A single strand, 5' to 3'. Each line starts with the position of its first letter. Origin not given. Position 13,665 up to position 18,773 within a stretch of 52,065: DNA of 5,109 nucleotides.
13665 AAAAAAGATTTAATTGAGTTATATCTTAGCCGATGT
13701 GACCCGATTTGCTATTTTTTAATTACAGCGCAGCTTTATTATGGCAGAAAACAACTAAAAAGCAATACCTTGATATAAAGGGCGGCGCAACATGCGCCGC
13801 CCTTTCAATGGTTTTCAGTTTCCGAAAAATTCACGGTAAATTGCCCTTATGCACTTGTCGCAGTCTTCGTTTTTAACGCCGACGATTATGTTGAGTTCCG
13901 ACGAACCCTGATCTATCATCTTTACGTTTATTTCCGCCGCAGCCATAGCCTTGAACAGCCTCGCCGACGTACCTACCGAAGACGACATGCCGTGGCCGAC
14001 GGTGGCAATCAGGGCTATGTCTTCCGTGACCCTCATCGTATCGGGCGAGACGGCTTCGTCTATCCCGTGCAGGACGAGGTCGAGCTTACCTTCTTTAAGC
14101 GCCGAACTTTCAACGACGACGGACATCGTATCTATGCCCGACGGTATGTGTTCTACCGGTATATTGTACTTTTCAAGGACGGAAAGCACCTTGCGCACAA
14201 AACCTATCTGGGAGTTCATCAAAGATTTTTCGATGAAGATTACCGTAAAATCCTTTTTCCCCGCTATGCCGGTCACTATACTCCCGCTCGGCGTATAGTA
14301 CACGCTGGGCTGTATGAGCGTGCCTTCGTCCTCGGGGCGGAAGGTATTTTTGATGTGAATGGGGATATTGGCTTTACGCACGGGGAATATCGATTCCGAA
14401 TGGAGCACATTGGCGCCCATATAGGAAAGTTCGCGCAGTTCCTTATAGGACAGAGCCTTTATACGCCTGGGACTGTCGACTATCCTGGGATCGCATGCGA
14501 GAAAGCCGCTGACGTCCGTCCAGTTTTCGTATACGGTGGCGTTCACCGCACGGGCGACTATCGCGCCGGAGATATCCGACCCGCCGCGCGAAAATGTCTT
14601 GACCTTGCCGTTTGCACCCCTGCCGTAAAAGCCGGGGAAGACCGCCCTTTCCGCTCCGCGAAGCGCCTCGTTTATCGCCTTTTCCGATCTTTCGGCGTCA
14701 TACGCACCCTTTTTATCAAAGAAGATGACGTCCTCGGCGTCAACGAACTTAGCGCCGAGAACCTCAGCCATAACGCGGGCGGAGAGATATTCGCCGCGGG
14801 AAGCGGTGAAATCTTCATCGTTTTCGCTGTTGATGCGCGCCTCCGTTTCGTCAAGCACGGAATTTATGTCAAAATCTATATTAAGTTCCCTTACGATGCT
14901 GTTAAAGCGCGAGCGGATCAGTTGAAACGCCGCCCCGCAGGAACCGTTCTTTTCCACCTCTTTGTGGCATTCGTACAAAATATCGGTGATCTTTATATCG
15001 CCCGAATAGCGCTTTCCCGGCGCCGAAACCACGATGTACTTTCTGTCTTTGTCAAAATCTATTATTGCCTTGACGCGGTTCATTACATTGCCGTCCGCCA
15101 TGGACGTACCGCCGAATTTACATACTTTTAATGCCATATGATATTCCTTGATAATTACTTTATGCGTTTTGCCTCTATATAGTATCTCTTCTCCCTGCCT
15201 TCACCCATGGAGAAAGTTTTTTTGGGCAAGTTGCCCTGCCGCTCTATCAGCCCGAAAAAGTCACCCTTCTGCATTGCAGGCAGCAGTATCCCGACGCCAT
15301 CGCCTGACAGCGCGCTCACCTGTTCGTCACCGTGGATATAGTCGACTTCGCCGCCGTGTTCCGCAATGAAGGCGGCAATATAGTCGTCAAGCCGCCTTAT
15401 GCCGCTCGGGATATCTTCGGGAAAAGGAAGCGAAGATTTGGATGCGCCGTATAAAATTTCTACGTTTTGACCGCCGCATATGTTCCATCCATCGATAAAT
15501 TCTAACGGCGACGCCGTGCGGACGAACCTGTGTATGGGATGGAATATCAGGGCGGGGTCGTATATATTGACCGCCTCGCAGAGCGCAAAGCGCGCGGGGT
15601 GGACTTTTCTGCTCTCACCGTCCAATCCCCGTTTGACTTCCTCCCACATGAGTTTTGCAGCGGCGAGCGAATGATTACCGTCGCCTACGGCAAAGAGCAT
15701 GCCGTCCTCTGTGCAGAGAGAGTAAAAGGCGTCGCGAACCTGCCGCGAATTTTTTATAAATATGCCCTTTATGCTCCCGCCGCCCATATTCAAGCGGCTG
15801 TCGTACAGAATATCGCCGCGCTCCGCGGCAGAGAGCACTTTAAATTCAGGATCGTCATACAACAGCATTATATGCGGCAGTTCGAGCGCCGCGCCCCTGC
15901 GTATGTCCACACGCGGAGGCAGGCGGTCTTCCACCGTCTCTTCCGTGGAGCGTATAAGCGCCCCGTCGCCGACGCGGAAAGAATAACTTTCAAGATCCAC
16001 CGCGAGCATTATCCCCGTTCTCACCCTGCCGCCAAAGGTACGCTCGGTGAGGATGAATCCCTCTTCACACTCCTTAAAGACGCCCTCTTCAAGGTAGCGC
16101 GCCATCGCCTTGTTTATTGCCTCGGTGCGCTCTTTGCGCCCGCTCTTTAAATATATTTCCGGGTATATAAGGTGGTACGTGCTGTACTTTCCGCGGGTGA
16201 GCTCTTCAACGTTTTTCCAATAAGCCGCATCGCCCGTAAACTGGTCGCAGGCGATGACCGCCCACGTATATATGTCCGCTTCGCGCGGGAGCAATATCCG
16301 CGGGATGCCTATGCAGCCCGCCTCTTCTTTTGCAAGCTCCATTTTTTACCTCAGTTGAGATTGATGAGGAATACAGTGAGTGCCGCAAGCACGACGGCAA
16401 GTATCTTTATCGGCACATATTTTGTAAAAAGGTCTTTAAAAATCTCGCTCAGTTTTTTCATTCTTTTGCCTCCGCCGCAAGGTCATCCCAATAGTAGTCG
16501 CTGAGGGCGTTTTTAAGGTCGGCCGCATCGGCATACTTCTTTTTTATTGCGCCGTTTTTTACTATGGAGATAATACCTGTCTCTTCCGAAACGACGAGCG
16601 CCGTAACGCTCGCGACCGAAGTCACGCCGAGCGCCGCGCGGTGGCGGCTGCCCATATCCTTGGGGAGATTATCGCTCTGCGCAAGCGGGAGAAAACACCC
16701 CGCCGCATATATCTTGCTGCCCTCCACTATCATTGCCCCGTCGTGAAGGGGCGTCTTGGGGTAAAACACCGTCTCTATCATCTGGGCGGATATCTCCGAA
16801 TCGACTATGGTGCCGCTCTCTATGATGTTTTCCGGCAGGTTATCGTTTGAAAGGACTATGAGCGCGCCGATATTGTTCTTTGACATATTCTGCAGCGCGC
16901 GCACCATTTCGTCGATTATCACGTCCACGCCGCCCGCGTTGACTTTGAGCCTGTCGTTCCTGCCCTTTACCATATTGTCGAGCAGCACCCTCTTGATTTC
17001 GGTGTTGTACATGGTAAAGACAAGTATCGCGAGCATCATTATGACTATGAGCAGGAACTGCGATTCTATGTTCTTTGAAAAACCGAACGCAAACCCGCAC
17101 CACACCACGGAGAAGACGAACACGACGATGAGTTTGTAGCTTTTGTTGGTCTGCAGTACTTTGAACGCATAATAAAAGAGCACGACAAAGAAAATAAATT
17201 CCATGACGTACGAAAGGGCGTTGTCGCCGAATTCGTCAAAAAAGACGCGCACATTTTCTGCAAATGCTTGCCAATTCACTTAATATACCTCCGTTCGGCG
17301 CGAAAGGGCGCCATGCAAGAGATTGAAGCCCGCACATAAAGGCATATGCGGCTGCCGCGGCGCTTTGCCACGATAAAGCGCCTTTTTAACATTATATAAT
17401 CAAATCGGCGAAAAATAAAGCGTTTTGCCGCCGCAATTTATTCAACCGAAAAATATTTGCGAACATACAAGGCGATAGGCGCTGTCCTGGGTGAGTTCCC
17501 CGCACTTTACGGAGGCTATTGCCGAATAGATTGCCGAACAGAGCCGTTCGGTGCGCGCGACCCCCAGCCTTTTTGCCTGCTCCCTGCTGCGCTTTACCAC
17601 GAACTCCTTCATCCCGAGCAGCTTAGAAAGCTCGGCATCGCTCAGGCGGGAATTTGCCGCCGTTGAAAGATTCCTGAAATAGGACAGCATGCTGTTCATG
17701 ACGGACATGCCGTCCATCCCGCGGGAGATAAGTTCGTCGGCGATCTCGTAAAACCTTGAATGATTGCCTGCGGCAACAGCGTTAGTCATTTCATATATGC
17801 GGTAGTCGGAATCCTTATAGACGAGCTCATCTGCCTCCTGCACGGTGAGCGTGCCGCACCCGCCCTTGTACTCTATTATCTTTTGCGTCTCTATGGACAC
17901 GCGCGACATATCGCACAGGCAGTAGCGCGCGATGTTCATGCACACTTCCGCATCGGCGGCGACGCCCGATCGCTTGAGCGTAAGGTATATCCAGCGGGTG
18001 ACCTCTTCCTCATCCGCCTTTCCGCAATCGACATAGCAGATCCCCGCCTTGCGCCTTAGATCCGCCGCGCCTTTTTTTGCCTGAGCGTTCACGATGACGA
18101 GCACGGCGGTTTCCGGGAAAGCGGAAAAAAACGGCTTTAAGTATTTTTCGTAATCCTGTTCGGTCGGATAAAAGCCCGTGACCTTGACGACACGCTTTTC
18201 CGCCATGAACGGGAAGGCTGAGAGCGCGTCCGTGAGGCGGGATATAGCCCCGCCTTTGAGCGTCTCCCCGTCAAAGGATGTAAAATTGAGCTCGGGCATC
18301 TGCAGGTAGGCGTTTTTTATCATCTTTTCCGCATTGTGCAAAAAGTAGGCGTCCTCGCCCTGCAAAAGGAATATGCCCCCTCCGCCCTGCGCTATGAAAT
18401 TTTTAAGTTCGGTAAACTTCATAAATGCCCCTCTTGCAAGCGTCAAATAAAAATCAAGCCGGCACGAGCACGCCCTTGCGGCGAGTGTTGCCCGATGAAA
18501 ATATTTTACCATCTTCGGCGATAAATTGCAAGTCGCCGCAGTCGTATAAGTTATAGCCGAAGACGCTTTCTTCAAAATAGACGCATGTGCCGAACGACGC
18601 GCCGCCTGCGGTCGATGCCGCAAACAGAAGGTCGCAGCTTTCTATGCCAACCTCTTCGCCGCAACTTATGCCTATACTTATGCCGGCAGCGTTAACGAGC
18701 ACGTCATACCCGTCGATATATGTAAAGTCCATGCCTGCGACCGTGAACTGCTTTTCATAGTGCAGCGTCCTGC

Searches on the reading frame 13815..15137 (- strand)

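Call 8: search_protein_families(library=pfam, proteins=[window:13815-15137:-], max_evalue=0.001)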
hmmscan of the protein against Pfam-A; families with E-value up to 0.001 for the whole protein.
window:13815-15137:- (440 aa): 4 families
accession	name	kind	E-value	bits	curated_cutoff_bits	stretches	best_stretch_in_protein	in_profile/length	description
PF00696.33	AA_kinase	-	1.3e-35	123.7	24.9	1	4-264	3-234/234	Amino acid kinase family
PF22468.2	ACT_9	-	1.8e-26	92.1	27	1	377-437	1-61/61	ACT domain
PF13840.12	ACT_7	-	9.1e-08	32.3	27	1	370-433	2-63/65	ACT domain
PF01842.31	ACT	-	3e-05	24.1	27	0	388-425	11-50/66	ACT domain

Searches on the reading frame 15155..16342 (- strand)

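Call 8: search_protein_families(library=pfam, proteins=[window:15155-16342:-], max_evalue=0.001)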
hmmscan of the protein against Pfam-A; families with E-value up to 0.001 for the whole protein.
window:15155-16342:- (395 aa): 1 family
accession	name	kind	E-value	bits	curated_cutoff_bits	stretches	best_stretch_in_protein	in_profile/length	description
PF06245.16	DUF1015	-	1.6e-54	185.5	25.8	1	24-277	14-266/325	Protein of unknown function (DUF1015)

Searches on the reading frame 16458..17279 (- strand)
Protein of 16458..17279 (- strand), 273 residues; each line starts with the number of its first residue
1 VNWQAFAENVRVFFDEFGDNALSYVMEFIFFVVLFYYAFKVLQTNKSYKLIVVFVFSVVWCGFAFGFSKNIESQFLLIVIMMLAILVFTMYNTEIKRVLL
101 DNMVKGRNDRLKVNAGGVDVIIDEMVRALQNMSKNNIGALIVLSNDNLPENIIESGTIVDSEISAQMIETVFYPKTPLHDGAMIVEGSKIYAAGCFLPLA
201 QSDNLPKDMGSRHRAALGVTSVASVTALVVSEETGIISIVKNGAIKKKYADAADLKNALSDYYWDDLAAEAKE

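Call 8: search_protein_families(library=pfam, proteins=[window:16458-17279:-], max_evalue=0.001)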
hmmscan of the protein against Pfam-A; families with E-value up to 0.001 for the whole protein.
window:16458-17279:- (273 aa): 1 family
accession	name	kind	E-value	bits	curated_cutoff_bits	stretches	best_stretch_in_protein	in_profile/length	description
PF02457.21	DAC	-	1.8e-39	134.4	27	1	127-244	2-118/119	DisA bacterial checkpoint controller nucleotide-binding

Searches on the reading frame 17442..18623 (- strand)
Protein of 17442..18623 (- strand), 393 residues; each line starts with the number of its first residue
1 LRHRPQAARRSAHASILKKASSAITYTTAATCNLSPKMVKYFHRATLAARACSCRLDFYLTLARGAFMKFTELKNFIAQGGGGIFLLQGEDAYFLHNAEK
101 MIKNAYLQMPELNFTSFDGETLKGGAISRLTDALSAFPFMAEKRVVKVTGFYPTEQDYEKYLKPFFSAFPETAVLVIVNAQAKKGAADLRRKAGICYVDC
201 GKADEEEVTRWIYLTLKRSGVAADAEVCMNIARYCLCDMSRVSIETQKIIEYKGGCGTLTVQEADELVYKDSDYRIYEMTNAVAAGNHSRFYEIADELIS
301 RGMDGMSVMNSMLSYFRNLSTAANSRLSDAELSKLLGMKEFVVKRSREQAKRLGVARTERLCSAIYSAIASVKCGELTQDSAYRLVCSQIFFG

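Call 8: search_protein_families(library=pfam, proteins=[window:17442-18623:-], max_evalue=0.001)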
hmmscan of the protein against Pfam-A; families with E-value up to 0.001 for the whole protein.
window:17442-18623:- (393 aa): 3 families
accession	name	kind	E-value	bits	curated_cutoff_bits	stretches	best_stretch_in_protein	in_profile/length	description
PF21694.2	DNA_pol3_delta_C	-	8.8e-09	35.8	27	1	275-386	3-117/121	DNA polymerase III delta subunit, C-terminal domain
PF06144.19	DNA_pol3_delta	-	6.8e-06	26.5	21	1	86-180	2-101/124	DNA polymerase III, delta subunit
PF12169.13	DNA_pol3_gamma3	-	0.0006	20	24.4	0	275-361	17-99/143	DNA polymerase III subunits gamma and tau domain III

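Call 45: search_protein_families(library=ncbifam, proteins=[window:17445-18623:-], max_evalue=0.00001)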
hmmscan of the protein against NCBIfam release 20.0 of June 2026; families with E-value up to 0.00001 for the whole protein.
window:17445-18623:- (393 aa): 1 family
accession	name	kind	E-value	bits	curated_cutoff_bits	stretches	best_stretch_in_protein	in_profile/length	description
TIGR01128.2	holA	equivalog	6e-46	157.2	80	1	84-388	1-314/316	DNA polymerase III subunit delta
